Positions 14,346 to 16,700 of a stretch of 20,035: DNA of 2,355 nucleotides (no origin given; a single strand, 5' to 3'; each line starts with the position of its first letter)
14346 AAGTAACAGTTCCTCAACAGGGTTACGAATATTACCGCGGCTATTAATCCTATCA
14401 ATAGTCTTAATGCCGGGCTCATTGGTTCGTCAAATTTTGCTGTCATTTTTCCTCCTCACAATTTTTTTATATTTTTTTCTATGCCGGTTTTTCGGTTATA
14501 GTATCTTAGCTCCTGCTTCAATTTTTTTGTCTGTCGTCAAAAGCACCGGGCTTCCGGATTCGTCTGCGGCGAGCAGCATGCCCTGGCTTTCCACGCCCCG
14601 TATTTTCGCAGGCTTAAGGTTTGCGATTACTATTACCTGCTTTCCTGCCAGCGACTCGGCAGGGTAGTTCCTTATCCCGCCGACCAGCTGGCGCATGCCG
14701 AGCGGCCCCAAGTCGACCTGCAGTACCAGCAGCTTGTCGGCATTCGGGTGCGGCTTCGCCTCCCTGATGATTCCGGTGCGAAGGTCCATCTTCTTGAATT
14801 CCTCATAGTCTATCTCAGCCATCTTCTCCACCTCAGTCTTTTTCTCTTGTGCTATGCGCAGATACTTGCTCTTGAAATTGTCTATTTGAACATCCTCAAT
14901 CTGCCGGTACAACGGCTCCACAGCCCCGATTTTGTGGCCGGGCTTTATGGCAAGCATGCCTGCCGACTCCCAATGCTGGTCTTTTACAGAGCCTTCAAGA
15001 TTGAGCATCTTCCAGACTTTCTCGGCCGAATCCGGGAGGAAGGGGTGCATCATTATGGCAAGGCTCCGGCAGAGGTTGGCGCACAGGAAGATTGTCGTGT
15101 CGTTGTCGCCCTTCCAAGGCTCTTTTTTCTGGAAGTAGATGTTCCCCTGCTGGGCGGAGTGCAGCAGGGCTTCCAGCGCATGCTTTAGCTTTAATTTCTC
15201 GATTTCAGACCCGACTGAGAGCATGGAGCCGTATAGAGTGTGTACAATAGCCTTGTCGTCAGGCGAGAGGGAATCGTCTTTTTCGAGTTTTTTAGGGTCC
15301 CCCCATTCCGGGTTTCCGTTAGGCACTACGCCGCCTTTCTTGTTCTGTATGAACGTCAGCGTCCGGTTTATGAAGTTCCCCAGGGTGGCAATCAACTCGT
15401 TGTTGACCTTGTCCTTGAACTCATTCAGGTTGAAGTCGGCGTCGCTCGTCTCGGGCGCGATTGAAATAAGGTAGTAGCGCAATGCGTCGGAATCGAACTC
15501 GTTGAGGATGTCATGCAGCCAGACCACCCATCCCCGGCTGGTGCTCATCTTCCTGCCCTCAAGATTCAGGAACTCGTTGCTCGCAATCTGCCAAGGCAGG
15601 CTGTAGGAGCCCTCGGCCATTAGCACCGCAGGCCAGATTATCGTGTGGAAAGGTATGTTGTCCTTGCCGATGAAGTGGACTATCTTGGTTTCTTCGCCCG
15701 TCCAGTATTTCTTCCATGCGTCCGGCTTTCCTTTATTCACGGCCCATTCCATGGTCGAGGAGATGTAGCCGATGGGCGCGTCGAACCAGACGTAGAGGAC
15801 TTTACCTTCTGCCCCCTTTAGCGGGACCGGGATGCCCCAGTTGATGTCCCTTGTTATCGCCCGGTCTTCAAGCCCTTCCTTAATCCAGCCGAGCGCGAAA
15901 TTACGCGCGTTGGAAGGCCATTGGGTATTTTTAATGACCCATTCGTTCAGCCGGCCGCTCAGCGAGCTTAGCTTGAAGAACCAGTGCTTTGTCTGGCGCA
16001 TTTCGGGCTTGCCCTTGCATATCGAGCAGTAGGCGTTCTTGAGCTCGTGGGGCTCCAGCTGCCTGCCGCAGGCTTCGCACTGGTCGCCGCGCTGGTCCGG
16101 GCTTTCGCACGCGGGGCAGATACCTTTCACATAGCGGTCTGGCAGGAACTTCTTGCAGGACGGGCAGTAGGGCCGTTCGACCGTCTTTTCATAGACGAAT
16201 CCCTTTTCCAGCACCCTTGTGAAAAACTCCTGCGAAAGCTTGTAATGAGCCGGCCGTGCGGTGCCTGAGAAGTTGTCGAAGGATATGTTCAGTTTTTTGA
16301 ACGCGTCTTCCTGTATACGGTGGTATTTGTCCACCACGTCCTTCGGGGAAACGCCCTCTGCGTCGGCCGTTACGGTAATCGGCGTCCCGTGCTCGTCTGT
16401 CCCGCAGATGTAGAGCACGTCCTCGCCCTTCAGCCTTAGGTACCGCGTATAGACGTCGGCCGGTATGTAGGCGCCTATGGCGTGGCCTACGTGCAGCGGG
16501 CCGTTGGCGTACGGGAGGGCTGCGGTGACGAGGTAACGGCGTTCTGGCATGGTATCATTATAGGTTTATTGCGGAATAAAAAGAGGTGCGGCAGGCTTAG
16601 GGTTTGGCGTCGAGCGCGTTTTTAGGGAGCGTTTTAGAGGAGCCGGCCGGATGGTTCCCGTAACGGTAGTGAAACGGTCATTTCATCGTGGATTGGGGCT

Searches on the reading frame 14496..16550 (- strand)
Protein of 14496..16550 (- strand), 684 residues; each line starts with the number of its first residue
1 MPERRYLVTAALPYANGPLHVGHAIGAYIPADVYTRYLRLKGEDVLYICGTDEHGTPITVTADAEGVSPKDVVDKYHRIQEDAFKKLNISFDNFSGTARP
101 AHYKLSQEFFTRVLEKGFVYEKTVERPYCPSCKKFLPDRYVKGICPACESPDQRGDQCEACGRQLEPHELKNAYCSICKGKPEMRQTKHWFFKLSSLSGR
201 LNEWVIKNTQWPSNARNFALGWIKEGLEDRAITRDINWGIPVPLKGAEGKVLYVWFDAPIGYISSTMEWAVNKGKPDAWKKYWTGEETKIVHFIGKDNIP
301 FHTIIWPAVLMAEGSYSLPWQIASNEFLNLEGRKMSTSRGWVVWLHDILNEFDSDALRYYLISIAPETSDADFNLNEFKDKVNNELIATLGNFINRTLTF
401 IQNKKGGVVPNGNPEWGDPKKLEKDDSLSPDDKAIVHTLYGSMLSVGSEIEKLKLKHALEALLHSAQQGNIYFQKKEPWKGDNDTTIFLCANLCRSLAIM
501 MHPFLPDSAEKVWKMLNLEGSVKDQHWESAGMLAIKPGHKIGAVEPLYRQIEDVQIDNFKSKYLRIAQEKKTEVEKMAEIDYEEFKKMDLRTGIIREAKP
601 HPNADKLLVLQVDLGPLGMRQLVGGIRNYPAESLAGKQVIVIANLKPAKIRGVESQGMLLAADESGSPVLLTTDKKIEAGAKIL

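Call 8: search_protein_families(library=pfam, proteins=[window:14496-16550:-], max_evalue=0.01)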
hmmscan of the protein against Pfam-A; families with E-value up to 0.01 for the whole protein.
window:14496-16550:- (684 aa): 7 families
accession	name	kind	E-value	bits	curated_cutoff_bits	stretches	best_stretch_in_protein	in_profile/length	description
PF09334.17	tRNA-synt_1g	-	7.7e-169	562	20.1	1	6-398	1-391/391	tRNA synthetases class I (M)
PF01588.26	tRNA_bind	-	2.4e-27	95.3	27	1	590-682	1-96/96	Putative tRNA binding domain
PF00133.28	tRNA-synt_1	-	3.1e-25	89.2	22.7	2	5-244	24-245/414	tRNA synthetases class I (I, L, M and V)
PF19303.5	Anticodon_3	-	3.2e-12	47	23.5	1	428-563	7-147/152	Anticodon binding domain of methionyl tRNA ligase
PF01406.26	tRNA-synt_1e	-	9.9e-12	45.3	27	2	19-123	23-125/301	tRNA synthetases class I (C) catalytic domain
PF08264.19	Anticodon_1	-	2.2e-07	31.3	25.1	1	432-530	1-108/148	Anticodon-binding domain of tRNA ligase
PF01921.24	tRNA-synt_1f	-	0.0081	15.5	27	0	326-380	273-327/360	tRNA synthetases class I (K)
